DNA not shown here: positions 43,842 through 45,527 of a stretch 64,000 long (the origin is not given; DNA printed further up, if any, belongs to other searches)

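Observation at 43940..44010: RetSat/CrtISO-like FAD oxidoreductase lacks ~70 codons of its FAD-binding fold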

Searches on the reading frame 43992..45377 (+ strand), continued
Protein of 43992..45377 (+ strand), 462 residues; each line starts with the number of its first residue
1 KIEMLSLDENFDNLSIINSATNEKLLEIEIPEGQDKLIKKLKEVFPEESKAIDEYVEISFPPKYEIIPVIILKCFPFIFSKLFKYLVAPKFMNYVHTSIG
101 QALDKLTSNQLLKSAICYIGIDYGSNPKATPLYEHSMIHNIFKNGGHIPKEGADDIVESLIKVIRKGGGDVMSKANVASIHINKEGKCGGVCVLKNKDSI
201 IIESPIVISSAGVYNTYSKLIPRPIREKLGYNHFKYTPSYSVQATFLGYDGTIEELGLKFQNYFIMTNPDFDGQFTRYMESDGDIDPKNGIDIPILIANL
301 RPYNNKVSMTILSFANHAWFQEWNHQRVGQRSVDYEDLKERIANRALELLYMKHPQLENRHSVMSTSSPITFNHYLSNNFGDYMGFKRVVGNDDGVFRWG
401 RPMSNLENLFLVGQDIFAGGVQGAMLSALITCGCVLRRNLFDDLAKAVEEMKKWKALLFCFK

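Call 52: search_protein_families(library=ncbifam, proteins=[P0138, P0003, P0021, window:43992-45377:+], max_evalue=0.001)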
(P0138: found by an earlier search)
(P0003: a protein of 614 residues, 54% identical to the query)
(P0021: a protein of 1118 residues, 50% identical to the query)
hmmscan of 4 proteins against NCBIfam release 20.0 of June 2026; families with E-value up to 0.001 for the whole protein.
P0138 (588 aa): 48 families (the best 25 are shown)
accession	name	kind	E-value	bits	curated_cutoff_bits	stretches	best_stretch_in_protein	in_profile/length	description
TIGR02730.1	carot_isom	equivalog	4.6e-25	88.4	586.9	1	59-565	1-480/493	carotenoid isomerase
TIGR02734.1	crtI_fam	subfamily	3e-23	82.3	238.1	1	61-571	1-489/504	phytoene desaturase family protein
NF042421.1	hydcarot_desat_CrtD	equivalog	1.1e-19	70.3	500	1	60-566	3-479/487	1-hydroxycarotenoid 3,4-desaturase CrtD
NF058655.1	CrtID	equivalog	1.4e-19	70.3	640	1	62-410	2-332/478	bifunctional phytoene desaturase/3,4-desaturase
TIGR02733.1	desat_CrtD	equivalog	2.3e-15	56.2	549.7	1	61-102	4-45/492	C-3',4' desaturase CrtD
NF045689.1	BCarotKetCrtO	equivalog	7.6e-15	54.5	1000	2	57-112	2-60/563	beta-carotene ketolase CrtO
NF005545.0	PRK07208.1-1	equivalog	1.1e-09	37.2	451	1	55-108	4-58/504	hypothetical protein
NF053556.1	prodigi_MAP_PigB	equivalog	1.9e-09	36.5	850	1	8-98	105-192/659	prodigiosin MAP biosynthesis oxidoreductase PigB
NF005560.0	PRK07233.1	equivalog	3.7e-09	35.9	252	1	62-105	4-47/435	hypothetical protein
NF045637.1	carotdesatCrtDProt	equivalog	2.3e-08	33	580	1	62-105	2-45/485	1-hydroxycarotenoid 3,4-desaturase CrtD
TIGR01813.1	flavo_cyto_c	subfamily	2.7e-08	33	285.45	1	60-96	1-38/444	flavocytochrome c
TIGR00031.1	UDP-GALP_mutase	equivalog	4e-07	29.3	303.75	1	59-97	2-40/378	UDP-galactopyranose mutase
NF005064.0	PRK06481.1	equivalog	1e-06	27.8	542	1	53-97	56-100/506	flavocytochrome c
NF053717.1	VnlPnlRedVprA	equivalog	1.5e-06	27.4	600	1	57-95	5-43/481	vinyl phenol reductase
NF005546.0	PRK07208.1-2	equivalog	1.9e-06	26.7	418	0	59-108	5-55/527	hypothetical protein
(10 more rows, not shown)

P0003 (614 aa): 57 families (the best 25 are shown)
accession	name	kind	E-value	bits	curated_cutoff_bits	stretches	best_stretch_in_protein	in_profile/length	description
TIGR02730.1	carot_isom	equivalog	1.9e-24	86.4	586.9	1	85-577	1-472/493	carotenoid isomerase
NF058655.1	CrtID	equivalog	1.9e-22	79.8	640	1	87-425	1-327/478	bifunctional phytoene desaturase/3,4-desaturase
TIGR02734.1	crtI_fam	subfamily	2.4e-18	66.1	238.1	1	88-419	2-324/504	phytoene desaturase family protein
NF045689.1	BCarotKetCrtO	equivalog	4.5e-17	61.8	1000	2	83-140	2-61/563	beta-carotene ketolase CrtO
NF042421.1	hydcarot_desat_CrtD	equivalog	2.4e-16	59.3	500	1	87-416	4-321/487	1-hydroxycarotenoid 3,4-desaturase CrtD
TIGR02733.1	desat_CrtD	equivalog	2.3e-14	53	549.7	1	86-127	3-44/492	C-3',4' desaturase CrtD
NF005560.0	PRK07233.1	equivalog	1.1e-13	50.9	252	1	86-136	2-52/435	hypothetical protein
NF005064.0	PRK06481.1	equivalog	2.5e-10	39.7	542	1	49-122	26-99/506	flavocytochrome c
NF045637.1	carotdesatCrtDProt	equivalog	6.1e-10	38.2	580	1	87-129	1-43/485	1-hydroxycarotenoid 3,4-desaturase CrtD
NF053556.1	prodigi_MAP_PigB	equivalog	3.7e-08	32.2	850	1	32-122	99-190/659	prodigiosin MAP biosynthesis oxidoreductase PigB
NF009478.0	PRK12844.1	equivalog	3.7e-08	32.1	789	1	81-122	5-46/559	3-ketosteroid-delta-1-dehydrogenase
NF004789.0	PRK06134.1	subfamily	7e-08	31.5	747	1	78-122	6-50/581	FAD-dependent oxidoreductase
NF009477.0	PRK12843.1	equivalog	2.8e-07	29.4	758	1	78-122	10-54/578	FAD-dependent oxidoreductase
NF004945.0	PRK06292.2-3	equivalog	4.6e-07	29.1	494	1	83-123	2-42/457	dihydrolipoyl dehydrogenase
NF006130.0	PRK08274.1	equivalog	5.7e-07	28.7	369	0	82-121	3-44/467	FAD-dependent tricarballylate dehydrogenase TcuA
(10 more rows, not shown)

P0021 (1118 aa): 49 families (the best 25 are shown)
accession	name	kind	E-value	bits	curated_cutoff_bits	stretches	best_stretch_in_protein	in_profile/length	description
TIGR02730.1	carot_isom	equivalog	3e-34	118.7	586.9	1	85-587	2-470/493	carotenoid isomerase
NF058655.1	CrtID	equivalog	5.4e-22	78.3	640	1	86-423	1-317/478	bifunctional phytoene desaturase/3,4-desaturase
TIGR02734.1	crtI_fam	subfamily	6.9e-20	71.2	238.1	2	191-423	92-320/504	phytoene desaturase family protein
NF042421.1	hydcarot_desat_CrtD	equivalog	4.9e-15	55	500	1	86-465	4-355/487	1-hydroxycarotenoid 3,4-desaturase CrtD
NF045637.1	carotdesatCrtDProt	equivalog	1.9e-14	53.1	580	2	86-131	1-46/485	1-hydroxycarotenoid 3,4-desaturase CrtD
NF045689.1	BCarotKetCrtO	equivalog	2.8e-14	52.6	1000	2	277-394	196-315/563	beta-carotene ketolase CrtO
TIGR02733.1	desat_CrtD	equivalog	5.2e-13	48.5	549.7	1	85-144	3-58/492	C-3',4' desaturase CrtD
NF005560.0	PRK07233.1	equivalog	3.7e-09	35.9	252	1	86-131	3-48/435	hypothetical protein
TIGR00292.1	TIGR00292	equivalog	2e-08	33.8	148.3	1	75-127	13-65/254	sulfide-dependent adenosine diphosphate thiazole synthase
NF006130.0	PRK08274.1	equivalog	4.1e-07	29.2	369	0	83-121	5-46/467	FAD-dependent tricarballylate dehydrogenase TcuA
TIGR02032.1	GG-red-SF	subfamily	9.8e-07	28.7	158.8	1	85-118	2-35/297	geranylgeranyl reductase family protein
NF041891.1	hdrA_Methbact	equivalog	2.6e-06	25.9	1300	1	53-178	106-228/762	ferredoxin:CoB-CoM heterodisulfide reductase subunit HdrA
NF004789.0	PRK06134.1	subfamily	4.4e-06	25.5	747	1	80-121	9-50/581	FAD-dependent oxidoreductase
NF053556.1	prodigi_MAP_PigB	equivalog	7.5e-06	24.6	850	1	3-183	79-244/659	prodigiosin MAP biosynthesis oxidoreductase PigB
NF050086.1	pipecolate_AmaA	exception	7.6e-06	24.8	600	1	67-122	9-65/425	L-pipecolate oxidase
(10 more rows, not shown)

window:43992-45377:+ (462 aa): 6 families
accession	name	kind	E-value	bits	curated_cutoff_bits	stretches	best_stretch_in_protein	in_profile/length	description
TIGR02734.1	crtI_fam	subfamily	2.6e-16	59.4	238.1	1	27-436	93-489/504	phytoene desaturase family protein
TIGR02730.1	carot_isom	equivalog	1.2e-15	57.3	586.9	1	26-430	96-480/493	carotenoid isomerase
NF058655.1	CrtID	equivalog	1.2e-10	40.8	640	1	28-275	94-332/478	bifunctional phytoene desaturase/3,4-desaturase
NF042421.1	hydcarot_desat_CrtD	equivalog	1.4e-09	36.9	500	1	30-432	98-480/487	1-hydroxycarotenoid 3,4-desaturase CrtD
NF045689.1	BCarotKetCrtO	equivalog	4.3e-06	25.5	1000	1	91-199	179-287/563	beta-carotene ketolase CrtO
TIGR02733.1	desat_CrtD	equivalog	0.00024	19.9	549.7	0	330-433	384-486/492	C-3',4' desaturase CrtD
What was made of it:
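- On CrtI/CrtISO/RetSat-type FAD-dependent oxidoreductases: The window 3' ORF matches crtI_fam positions 93-489 of 504 (E 3e-16) and carot_isom positions 96-480 of 493 (call 52). Even the intact P0138 scores 88 bits (cut-off 587) and 82 bits (cut-off 238) (call 52).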

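Call 54: fold_search(model_id=the predicted structure, library=pdb)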
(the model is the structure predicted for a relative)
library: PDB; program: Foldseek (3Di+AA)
matches with E <= 10: 1875; with E <= 0.001: 1054
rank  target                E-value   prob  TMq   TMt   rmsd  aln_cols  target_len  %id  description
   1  4rep                  2.5e-23  1.00  0.64  0.79   4.4       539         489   16  Crystal Structure of gamma-carotenoid desaturase (released 2015-07-15)
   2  3ka7                  5.5e-19  1.00  0.54  0.75   5.1       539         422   17  Crystal Structure of an oxidoreductase from Methanosarcina mazei. Northeast Structural Genomics Consortium target id MaR (released 2009-11-17)
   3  4dgk                  1.5e-17  1.00  0.43  0.61   8.8       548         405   14  Crystal structure of Phytoene desaturase CRTI from Pantoea ananatis (released 2012-10-10)
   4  2bxr_A                1.6e-16  1.00  0.54  0.71   5.7       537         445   13  Human Monoamine Oxidase A in complex with Clorgyline, Crystal Form A (released 2005-08-09)
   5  2z5x                  1.7e-16  1.00  0.53  0.62   6.5       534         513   13  Crystal Structure of Human Monoamine Oxidase A with Harmine (released 2008-04-01)
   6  2z5y                  3.2e-16  1.00  0.52  0.60   6.7       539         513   13  Crystal Structure of Human Monoamine Oxidase A (G110A) with Harmine (released 2008-04-01)
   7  1o5w_C                3.3e-16  1.00  0.54  0.63   6.6       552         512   12  The structure basis of specific recognitions for substrates and inhibitors of rat monoamine oxidase A (released 2004-04-20)
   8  5ttk_C                3.5e-16  1.00  0.48  0.64   6.7       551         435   12  Crystal Structure of Selenomethionine-incorporated Nicotine Oxidoreductase from Pseudomonas putida (released 2017-01-25)
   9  5mog_A                3.7e-16  1.00  0.54  0.69   9.2       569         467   13  Oryza sativa phytoene desaturase inhibited by norflurazon (released 2017-07-12)
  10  2c72_B                3.9e-16  1.00  0.50  0.61   7.1       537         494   12  Functional Role of the Aromatic Cage in Human Monoamine Oxidase B: Structures and Catalytic Properties of Tyr435 Mutan (released 2006-04-19)
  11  5mog_C                4.1e-16  1.00  0.53  0.68  10.7       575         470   13  Oryza sativa phytoene desaturase inhibited by norflurazon (released 2017-07-12)
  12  2c72_A                4.1e-16  1.00  0.52  0.62   6.4       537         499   12  Functional Role of the Aromatic Cage in Human Monoamine Oxidase B: Structures and Catalytic Properties of Tyr435 Mutan (released 2006-04-19)
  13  2xfo_B                4.4e-16  1.00  0.54  0.65   5.8       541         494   12  tranylcypromine-inhibited human monoamine oxidase B Ile199Ala mutant in complex with 2-(2-benzofuranyl)-2-imidazoline (released 2010-10-06)
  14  8dq7_A                4.4e-16  1.00  0.49  0.66   6.8       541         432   12  The structure of NicA2 variant F104L/A107T/S146I/G317D/H368R/L449V/N462S from Pseudomonas putida (released 2023-07-26)
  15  5ttk_A                4.9e-16  1.00  0.50  0.68   6.5       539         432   14  Crystal Structure of Selenomethionine-incorporated Nicotine Oxidoreductase from Pseudomonas putida (released 2017-01-25)
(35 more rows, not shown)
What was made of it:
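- On CrtI/CrtISO/RetSat-type FAD-dependent oxidoreductases: Foldseek best hits are 4rep (E 2.5e-23, TMt 0.79), 3ka7 and 4dgk (call 54).
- Closest known: Vertebrate RetSat. Same: The best NCBIfam model is carot_isom (call 52), and the best folds are 4rep, 3ka7 and 4dgk (call 54).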
